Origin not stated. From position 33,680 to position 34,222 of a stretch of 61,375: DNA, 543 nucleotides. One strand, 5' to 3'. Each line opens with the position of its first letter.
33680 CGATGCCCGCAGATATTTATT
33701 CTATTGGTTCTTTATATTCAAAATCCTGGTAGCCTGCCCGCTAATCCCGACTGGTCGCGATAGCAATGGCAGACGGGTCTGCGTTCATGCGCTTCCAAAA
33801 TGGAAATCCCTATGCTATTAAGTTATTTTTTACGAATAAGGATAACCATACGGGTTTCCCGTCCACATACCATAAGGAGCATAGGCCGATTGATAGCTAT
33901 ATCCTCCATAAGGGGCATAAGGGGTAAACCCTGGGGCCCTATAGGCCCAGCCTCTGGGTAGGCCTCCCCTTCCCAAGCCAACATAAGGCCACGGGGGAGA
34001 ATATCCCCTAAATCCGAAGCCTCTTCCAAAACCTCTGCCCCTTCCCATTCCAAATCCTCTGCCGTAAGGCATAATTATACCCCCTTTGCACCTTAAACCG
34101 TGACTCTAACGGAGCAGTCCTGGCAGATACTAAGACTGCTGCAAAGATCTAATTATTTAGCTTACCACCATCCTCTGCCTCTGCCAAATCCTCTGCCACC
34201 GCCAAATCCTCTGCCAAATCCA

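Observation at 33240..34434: Three consecutive small proteins built almost entirely of G/Y/P/R/M low-complexity sequence (RGG- and GY-type)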

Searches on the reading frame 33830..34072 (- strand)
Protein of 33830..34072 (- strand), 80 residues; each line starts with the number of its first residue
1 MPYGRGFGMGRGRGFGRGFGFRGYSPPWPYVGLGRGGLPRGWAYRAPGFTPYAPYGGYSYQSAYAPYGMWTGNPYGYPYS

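Call 3: search_protein_families(library=pfam, proteins=[window:33830-34072:-], max_evalue=1)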
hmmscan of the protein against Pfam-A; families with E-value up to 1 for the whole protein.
window:33830-34072:- (80 aa): 0 families

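Call 4: search_protein_families(library=ncbifam, proteins=[window:33830-34072:-], max_evalue=1)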
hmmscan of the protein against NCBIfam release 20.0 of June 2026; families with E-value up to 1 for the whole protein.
window:33830-34072:- (80 aa): 0 families

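Call 16: find_homologous_proteins(query=window:33830-34072:-, max_evalue=0.01)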
Query window:33830-34072:- (80 aa): 811 proteins with E <= 0.01 among 1751 candidates; the best 120 are listed.
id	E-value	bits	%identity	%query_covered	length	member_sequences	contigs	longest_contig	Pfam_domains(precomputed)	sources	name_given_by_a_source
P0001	2.4e-27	113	76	69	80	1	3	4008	-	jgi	jgi:hypothetical protein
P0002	7.9e-26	108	79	54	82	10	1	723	-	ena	-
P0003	3.7e-25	106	75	70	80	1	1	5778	-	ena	-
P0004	6.0e-24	102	79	70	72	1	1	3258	-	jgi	jgi:hypothetical protein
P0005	2.1e-22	97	67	69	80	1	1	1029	-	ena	-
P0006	2.0e-21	94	70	70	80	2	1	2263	-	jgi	jgi:hypothetical protein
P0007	4.5e-21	93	70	70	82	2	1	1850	-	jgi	jgi:hypothetical protein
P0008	5.5e-19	86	71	70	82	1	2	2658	-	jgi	-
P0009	1.3e-14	72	71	56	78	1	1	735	-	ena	-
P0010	2.2e-13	68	79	36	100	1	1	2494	PF17253.8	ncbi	-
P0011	1.1e-12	66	69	38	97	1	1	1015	PF17253.8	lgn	-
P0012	1.3e-12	66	91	28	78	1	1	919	-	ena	-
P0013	2.0e-12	65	95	26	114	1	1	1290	PF17253.8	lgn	-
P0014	1.5e-11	62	54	51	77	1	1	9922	-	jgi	-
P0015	2.2e-11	62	50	53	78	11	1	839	PF17253.8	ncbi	-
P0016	5.6e-11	61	52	50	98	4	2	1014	PF17253.8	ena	-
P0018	1.6e-10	59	57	71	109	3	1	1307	PF17253.8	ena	-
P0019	3.2e-10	58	59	54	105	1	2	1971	PF17253.8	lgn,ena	-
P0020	5.1e-10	58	81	26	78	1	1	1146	PF17253.8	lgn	-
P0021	5.4e-10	57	61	100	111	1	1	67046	PF17253.8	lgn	-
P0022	6.2e-10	57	59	54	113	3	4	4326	PF17253.8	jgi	jgi:hypothetical protein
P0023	7.2e-10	57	71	43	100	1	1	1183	PF17253.8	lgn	-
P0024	1.1e-9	56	64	46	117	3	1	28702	PF17253.8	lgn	-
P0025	1.2e-9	56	44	73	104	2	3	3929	PF17253.8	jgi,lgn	-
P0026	1.6e-9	56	68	51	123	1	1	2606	PF17253.8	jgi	-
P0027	1.9e-9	56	72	36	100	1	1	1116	PF17253.8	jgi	jgi:hypothetical protein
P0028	2.1e-9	56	54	55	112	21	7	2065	PF17253.8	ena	-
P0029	3.1e-9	55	76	55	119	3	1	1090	PF17253.8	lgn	-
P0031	3.2e-9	55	84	46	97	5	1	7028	PF17253.8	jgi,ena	jgi:hypothetical protein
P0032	3.6e-9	55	44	64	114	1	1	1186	PF17253.8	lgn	-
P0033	3.9e-9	55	57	83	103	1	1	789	PF17253.8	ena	-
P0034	4.5e-9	54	80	25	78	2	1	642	PF17253.8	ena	-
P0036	4.6e-9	54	63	39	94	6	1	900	PF17253.8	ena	-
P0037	6.4e-9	54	90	38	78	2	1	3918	PF17253.8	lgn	-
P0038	6.9e-9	54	72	36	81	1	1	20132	PF17253.8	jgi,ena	-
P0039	7.4e-9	54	100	20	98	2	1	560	PF17253.8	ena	-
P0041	8.8e-9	54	45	83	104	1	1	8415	PF17253.8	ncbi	-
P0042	1.1e-8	53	50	71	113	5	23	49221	PF17253.8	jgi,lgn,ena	jgi:hypothetical protein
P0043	1.2e-8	53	84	31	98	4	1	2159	PF17253.8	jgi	jgi:hypothetical protein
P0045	1.4e-8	53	57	70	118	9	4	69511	-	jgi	jgi:hypothetical protein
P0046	1.5e-8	53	62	41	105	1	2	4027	PF17253.8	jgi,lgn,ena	-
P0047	2.0e-8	52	80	31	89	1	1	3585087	PF17253.8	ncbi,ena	-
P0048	2.0e-8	52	81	26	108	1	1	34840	PF17253.8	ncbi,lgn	-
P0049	2.2e-8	52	53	54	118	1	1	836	PF17253.8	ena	-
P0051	2.3e-8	52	58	69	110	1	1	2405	PF17253.8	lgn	-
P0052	2.4e-8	52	50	61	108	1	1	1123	PF17253.8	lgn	-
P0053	2.5e-8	52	81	26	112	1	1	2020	PF17253.8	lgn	-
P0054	2.5e-8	52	62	75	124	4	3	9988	PF17253.8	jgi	jgi:hypothetical protein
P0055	2.6e-8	52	62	44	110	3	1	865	PF17253.8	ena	-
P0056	2.8e-8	52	70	41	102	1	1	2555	PF17253.8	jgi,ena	-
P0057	2.9e-8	52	67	36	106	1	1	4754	PF17253.8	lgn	-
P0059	3.0e-8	52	43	69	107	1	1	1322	PF17253.8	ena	-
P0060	3.5e-8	52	59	79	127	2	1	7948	PF17253.8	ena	-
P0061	3.5e-8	52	85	25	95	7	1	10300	PF17253.8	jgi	jgi:hypothetical protein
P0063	3.6e-8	52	100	20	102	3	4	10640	PF17253.8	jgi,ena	-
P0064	3.8e-8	52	89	24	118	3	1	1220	PF17253.8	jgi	jgi:hypothetical protein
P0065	4.1e-8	51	89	24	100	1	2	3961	PF17253.8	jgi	-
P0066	4.3e-8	51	55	55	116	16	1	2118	PF17253.8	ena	-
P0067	5.3e-8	51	100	20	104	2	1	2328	PF17253.8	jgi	-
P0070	5.8e-8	51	50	94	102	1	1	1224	PF17253.8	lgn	-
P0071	6.0e-8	51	94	20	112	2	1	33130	-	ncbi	ncbi:DUF5320 domain-containing protein [Chloroflexota bacterium]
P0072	6.1e-8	51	57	39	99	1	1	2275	PF17253.8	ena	-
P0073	6.3e-8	51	94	20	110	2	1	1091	PF17253.8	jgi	-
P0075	7.8e-8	51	68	46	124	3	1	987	PF17253.8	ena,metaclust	metaclust:\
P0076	8.0e-8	50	57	81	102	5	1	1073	PF17253.8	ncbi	-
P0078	8.4e-8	50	76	48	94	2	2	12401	PF17253.8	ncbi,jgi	jgi:hypothetical protein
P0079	9.5e-8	50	100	20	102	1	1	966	PF17253.8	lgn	-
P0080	9.6e-8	50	94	20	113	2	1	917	PF17253.8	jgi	jgi:hypothetical protein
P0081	1.1e-7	50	59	70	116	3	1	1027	PF17253.8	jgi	jgi:hypothetical protein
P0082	1.1e-7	50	65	61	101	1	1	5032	PF17253.8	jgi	jgi:hypothetical protein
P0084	1.2e-7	50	74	48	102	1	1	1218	PF17253.8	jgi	jgi:hypothetical protein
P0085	1.2e-7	50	87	38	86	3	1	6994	PF17253.8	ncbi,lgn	-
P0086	1.2e-7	50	49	91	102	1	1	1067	PF17253.8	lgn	-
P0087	1.2e-7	50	90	25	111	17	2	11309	PF17253.8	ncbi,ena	ncbi:MAG: DUF5320 domain-containing protein [Thermodesulfobacteriota bacterium]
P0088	1.4e-7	50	88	31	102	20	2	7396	PF17253.8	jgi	jgi:hypothetical protein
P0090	1.5e-7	50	90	25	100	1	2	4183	PF17253.8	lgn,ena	-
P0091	1.5e-7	50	88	20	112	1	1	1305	PF17253.8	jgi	jgi:hypothetical protein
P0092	1.6e-7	50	78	45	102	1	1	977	PF17253.8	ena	-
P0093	1.6e-7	49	91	28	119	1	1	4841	PF17253.8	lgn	-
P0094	2.0e-7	49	50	35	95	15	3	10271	PF17253.8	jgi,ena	-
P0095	2.3e-7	49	55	83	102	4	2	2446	PF17253.8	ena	-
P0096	2.3e-7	49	94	23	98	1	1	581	PF17253.8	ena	-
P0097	2.5e-7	49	79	48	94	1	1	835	PF17253.8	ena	-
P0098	2.5e-7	49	90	26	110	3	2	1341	PF17253.8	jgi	-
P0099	2.9e-7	49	60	49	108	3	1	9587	PF17253.8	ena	-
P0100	3.0e-7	49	87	29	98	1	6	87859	PF17253.8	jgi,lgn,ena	-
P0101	3.1e-7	49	100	20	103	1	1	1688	PF17253.8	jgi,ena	-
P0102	3.1e-7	49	76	43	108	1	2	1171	PF17253.8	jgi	jgi:hypothetical protein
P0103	3.2e-7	49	56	51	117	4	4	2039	PF17253.8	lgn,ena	-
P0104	3.2e-7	49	63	40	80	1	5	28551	PF17253.8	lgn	-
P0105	3.3e-7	48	79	48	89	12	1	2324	PF17253.8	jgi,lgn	jgi:hypothetical protein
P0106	3.5e-7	48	55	44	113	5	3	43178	PF17253.8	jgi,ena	jgi:hypothetical protein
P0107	3.5e-7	48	56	61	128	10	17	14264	PF17253.8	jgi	jgi:hypothetical protein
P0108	3.8e-7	48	64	49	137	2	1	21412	PF17253.8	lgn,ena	-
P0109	3.9e-7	48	49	54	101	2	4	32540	PF17253.8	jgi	jgi:hypothetical protein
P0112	4.2e-7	48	62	56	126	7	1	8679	PF17253.8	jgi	jgi:hypothetical protein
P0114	4.4e-7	48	89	23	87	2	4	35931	PF17253.8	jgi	jgi:hypothetical protein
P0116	4.8e-7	48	90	38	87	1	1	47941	PF17253.8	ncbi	-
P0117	4.8e-7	48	63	68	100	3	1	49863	PF17253.8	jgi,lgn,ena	-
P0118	4.8e-7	48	86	9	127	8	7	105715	PF17253.8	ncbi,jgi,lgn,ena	-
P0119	4.8e-7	48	100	20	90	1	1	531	PF17253.8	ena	-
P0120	5.1e-7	48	77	28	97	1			PF17253.8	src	-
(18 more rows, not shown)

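Call 19: find_encoding_contigs(protein=P0003, flank=10000, max_places=4)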
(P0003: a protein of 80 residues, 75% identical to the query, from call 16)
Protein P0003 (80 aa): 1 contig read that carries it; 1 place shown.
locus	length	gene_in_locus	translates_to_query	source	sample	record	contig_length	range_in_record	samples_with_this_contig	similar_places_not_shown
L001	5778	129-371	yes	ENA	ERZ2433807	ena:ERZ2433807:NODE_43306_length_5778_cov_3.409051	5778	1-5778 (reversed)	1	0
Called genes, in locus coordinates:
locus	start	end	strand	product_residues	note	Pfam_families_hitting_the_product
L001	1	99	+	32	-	?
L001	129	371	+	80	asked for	-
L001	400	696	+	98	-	-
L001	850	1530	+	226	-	-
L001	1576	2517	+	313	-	PF17236:SU10_MCP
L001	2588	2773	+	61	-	PF08410:DUF1737 (weak)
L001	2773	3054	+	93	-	-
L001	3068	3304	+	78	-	-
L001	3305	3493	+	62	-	-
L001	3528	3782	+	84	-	-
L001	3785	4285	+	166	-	-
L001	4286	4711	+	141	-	-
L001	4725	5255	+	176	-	-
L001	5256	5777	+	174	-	?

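Call 20: find_encoding_contigs(protein=P0001, flank=10000, max_places=4)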
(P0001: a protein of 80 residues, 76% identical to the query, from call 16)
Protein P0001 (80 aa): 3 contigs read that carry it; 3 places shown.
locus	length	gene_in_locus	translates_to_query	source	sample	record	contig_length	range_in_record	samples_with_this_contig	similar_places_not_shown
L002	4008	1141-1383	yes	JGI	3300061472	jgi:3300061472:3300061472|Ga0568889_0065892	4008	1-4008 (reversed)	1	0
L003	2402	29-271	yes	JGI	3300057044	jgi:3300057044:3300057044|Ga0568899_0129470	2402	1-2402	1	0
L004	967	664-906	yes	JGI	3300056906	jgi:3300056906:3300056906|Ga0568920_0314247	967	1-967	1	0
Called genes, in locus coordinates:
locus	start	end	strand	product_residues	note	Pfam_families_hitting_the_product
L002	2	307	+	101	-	?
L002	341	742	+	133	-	PF02579:Nitro_FeMo-Co (weak)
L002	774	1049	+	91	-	PF17253:DUF5320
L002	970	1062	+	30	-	-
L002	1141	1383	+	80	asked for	-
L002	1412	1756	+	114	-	-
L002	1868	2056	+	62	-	PF12797:Fer4_2 (weak), PF12838:Fer4_7 (weak), PF00037:Fer4, PF12837:Fer4_6, PF13237:Fer4_10, PF14697:Fer4_21, PF12838:Fer4_7, PF13187:Fer4_9, +6 more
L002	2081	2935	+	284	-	PF01937:ARMT1-like_dom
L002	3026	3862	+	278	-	PF10609:ParA, PF01656:CbiA, PF02374:ArsA_ATPase (faint), PF09140:MipZ, PF13614:AAA_31 (weak)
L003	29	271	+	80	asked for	-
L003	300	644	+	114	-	-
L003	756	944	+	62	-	PF12797:Fer4_2 (weak), PF12838:Fer4_7 (weak), PF00037:Fer4, PF12837:Fer4_6, PF13237:Fer4_10, PF14697:Fer4_21, PF12838:Fer4_7, PF13187:Fer4_9, +6 more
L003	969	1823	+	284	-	PF01937:ARMT1-like_dom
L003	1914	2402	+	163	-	?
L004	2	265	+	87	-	?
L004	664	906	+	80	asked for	-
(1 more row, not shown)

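Call 40: search_protein_families(library=pfam, proteins=[P0118, P0013], max_evalue=1)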
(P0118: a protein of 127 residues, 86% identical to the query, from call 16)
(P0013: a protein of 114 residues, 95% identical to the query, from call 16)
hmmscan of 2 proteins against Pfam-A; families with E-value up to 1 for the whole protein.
P0118 (127 aa): 3 families
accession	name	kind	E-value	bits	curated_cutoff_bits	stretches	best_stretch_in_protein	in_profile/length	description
PF17253.7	DUF5320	-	6.4e-18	66.2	27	1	1-118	1-99/99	Family of unknown function (DUF5320)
PF16471.10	JIP_LZII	-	0.034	14.8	30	1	92-121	40-69/71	JNK-interacting protein leucine zipper II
PF05377.16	FlaC_arch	-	0.054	14.3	27.8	1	92-118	14-40/55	Flagella accessory protein C (FlaC)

P0013 (114 aa): 1 family
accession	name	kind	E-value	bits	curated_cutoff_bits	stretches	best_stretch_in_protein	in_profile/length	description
PF17253.7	DUF5320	-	5.3e-06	27.9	27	1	1-48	1-54/99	Family of unknown function (DUF5320)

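Call 43: find_encoding_contigs(protein=P0118, flank=6000, max_places=3)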
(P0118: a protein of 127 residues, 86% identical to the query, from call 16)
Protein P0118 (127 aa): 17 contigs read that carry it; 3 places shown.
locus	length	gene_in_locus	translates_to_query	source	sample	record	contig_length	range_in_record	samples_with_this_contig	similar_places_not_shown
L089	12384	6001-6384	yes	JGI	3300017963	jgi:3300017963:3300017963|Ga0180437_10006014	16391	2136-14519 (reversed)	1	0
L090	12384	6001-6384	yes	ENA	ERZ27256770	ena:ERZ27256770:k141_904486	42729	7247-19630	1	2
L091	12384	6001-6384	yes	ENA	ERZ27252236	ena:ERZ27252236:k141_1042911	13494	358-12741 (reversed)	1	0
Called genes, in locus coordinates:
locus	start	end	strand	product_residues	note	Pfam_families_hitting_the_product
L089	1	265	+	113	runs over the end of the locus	PF01155:HypA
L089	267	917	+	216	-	PF02492:cobW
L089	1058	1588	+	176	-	PF00578:AhpC-TSA, PF08534:Redoxin, PF13098:Thioredoxin_2, PF13905:Thioredoxin_8 (weak)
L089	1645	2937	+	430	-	PF07690:MFS_1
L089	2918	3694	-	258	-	PF02146:SIR2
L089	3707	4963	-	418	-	PF02463:SMC_N, PF13175:AAA_15, PF13476:AAA_23, PF13304:AAA_21 (faint)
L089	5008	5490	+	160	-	PF02001:DUF134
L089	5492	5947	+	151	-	-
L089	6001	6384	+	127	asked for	PF17253:DUF5320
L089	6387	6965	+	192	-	PF02579:Nitro_FeMo-Co, PF17253:DUF5320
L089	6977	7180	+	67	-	PF09723:Zn_ribbon_8, PF13717:Zn_ribbon_4 (faint)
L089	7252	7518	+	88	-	-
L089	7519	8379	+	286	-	PF01656:CbiA, PF10609:ParA (weak), PF13614:AAA_31 (faint), PF13187:Fer4_9 (faint), PF13237:Fer4_10 (weak), PF14697:Fer4_21 (weak), PF12838:Fer4_7 (weak), PF00037:Fer4 (weak), +2 more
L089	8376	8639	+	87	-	-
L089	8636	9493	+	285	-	PF01656:CbiA, PF10609:ParA (faint), PF12838:Fer4_7 (faint), PF00037:Fer4 (weak), PF12797:Fer4_2 (faint), PF12837:Fer4_6 (faint), PF13237:Fer4_10 (faint), PF14697:Fer4_21 (faint)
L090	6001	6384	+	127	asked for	PF17253:DUF5320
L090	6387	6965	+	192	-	PF02579:Nitro_FeMo-Co, PF17253:DUF5320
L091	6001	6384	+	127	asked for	PF17253:DUF5320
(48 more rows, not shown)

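Call 44: find_encoding_contigs(protein=P0047, flank=6000, max_places=2)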
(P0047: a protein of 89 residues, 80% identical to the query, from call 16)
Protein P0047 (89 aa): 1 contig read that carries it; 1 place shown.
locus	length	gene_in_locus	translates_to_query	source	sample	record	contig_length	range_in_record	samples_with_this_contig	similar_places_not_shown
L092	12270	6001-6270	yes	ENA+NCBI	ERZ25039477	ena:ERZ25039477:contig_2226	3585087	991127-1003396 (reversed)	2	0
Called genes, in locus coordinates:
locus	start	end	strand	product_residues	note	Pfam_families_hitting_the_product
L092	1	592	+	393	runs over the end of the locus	PF01545:Cation_efflux, PF16916:ZT_dimer, PF02579:Nitro_FeMo-Co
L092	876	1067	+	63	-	PF06902:Fer4_19 (weak), PF13237:Fer4_10 (faint), PF00037:Fer4 (faint), PF13459:Fer4_15, PF13370:Fer4_13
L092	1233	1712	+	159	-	PF02535:Zip (weak)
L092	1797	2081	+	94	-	PF22277:EncFtn-like (weak), PF02915:Rubrerythrin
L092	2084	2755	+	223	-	PF05148:Methyltransf_8 (weak), PF13489:Methyltransf_23, PF13649:Methyltransf_25, PF08241:Methyltransf_11, PF08242:Methyltransf_12, PF01209:Ubie_methyltran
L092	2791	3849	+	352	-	PF00989:PAS, PF08448:PAS_4, PF13426:PAS_9, PF08447:PAS_3 (weak), PF00512:HisKA, PF02518:HATPase_c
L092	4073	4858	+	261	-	PF04055:Radical_SAM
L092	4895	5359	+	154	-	PF03061:4HBT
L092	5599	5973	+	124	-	PF02579:Nitro_FeMo-Co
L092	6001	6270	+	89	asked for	PF17253:DUF5320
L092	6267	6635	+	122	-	PF02579:Nitro_FeMo-Co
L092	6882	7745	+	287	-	PF01656:CbiA, PF10609:ParA (faint), PF13614:AAA_31 (faint), PF12838:Fer4_7 (faint), PF00037:Fer4 (faint), PF12837:Fer4_6 (faint), PF13237:Fer4_10, PF14697:Fer4_21 (weak), +1 more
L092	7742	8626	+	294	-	PF01656:CbiA, PF10609:ParA (faint), PF12838:Fer4_7 (faint), PF00037:Fer4 (weak), PF12797:Fer4_2 (faint), PF12837:Fer4_6 (faint)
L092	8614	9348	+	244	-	PF13398:Peptidase_M50B (weak), PF02163:Peptidase_M50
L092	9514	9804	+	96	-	PF02001:DUF134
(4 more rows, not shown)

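Call 45: find_encoding_contigs(protein=P0071, flank=6000, max_places=2)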
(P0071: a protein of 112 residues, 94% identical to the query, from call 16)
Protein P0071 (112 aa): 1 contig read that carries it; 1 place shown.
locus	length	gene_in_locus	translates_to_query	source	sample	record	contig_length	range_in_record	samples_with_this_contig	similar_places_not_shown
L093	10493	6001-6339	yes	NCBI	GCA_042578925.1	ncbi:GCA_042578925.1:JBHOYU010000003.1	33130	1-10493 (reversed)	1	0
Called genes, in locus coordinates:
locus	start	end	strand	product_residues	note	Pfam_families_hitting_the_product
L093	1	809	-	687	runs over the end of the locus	PF04879:Molybdop_Fe4S4 (faint), PF00384:Molybdopterin, PF01568:Molydop_binding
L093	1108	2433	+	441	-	PF08309:LVIVD (faint)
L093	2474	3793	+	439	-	PF08309:LVIVD (faint)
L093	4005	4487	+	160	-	PF02001:DUF134, PF07638:Sigma70_ECF (weak), PF08281:Sigma70_r4_2 (weak)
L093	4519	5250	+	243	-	PF13938:DUF4213, PF04016:DUF364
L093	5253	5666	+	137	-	PF01475:FUR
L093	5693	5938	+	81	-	PF17253:DUF5320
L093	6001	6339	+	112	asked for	-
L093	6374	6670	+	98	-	PF17253:DUF5320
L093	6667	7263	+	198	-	-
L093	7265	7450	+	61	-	-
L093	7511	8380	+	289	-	PF01656:CbiA, PF10609:ParA, PF13614:AAA_31 (faint), PF12838:Fer4_7 (faint), PF00037:Fer4 (weak), PF12837:Fer4_6 (weak), PF13237:Fer4_10 (weak), PF14697:Fer4_21, +2 more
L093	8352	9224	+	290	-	PF01656:CbiA, PF03193:RsgA_GTPase (faint), PF10609:ParA (faint), PF13484:Fer4_16 (faint), PF12838:Fer4_7 (faint), PF13187:Fer4_9 (faint), PF14697:Fer4_21 (weak), PF00037:Fer4 (weak), +1 more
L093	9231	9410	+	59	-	PF09723:Zn_ribbon_8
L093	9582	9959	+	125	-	PF02629:CoA_binding, PF13380:CoA_binding_2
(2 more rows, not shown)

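Call 46: find_encoding_contigs(protein=P0100, flank=6000, max_places=2)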
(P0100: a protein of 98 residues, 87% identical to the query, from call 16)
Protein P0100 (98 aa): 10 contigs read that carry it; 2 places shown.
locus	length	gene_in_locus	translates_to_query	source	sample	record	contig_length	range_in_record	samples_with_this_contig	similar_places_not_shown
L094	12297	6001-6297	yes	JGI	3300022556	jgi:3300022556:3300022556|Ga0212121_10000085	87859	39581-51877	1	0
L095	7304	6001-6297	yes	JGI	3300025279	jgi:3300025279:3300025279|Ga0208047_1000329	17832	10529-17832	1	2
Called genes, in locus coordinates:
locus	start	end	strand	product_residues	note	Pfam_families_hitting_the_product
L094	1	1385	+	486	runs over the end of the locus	PF27537:HoxH, PF00374:NiFeSe_Hases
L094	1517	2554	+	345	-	PF12838:Fer4_7 (faint), PF13187:Fer4_9 (faint), PF12797:Fer4_2 (faint), PF13237:Fer4_10 (faint), PF17179:Fer4_22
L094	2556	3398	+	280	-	PF00970:FAD_binding_6, PF00175:NAD_binding_1, PF10418:DHODB_Fe-S_bind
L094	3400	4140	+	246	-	PF01058:Oxidored_q6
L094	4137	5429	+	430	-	PF00374:NiFeSe_Hases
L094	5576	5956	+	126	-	PF02001:DUF134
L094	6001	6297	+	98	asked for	PF17253:DUF5320 (weak)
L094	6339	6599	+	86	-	PF17253:DUF5320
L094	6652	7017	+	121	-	PF02579:Nitro_FeMo-Co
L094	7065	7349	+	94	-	-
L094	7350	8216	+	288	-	PF01656:CbiA, PF10609:ParA (weak), PF13614:AAA_31 (faint), PF12838:Fer4_7 (faint), PF00037:Fer4 (faint), PF12837:Fer4_6 (faint), PF13237:Fer4_10 (weak)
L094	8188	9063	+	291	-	PF01656:CbiA, PF10609:ParA (faint), PF12838:Fer4_7 (faint), PF13484:Fer4_16 (faint), PF00037:Fer4 (weak), PF14697:Fer4_21, PF00037:Fer4, PF12837:Fer4_6 (weak), +4 more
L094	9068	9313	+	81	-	PF09723:Zn_ribbon_8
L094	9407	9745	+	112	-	PF02579:Nitro_FeMo-Co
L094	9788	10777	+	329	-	PF01883:FeS_assembly_P (faint), PF01656:CbiA, PF10609:ParA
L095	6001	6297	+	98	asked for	PF17253:DUF5320 (weak)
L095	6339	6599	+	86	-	PF17253:DUF5320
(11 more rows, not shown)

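Call 64: predict_structure(alignment_id=A1)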
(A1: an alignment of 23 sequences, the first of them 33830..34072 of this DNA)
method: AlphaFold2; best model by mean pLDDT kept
length: 80 residues; sequences in the alignment: 23
mean_pLDDT: 50.2   pTM: 0.10
mean pLDDT of the five models: 50.2, 44.6, 43.8, 42.0, 41.8
residues with pLDDT >= 90: 0; 70-90: 0; 50-70: 41; < 50: 39
segments of 3 or more residues with pLDDT < 50: 5-10, 44-46, 49-62
pLDDT, mean of each block of 10 residues (from residue 1): 47 53 51 57 50 45 50 50
secondary structure: DSSP gave nothing for this model
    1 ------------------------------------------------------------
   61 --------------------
elements in order:
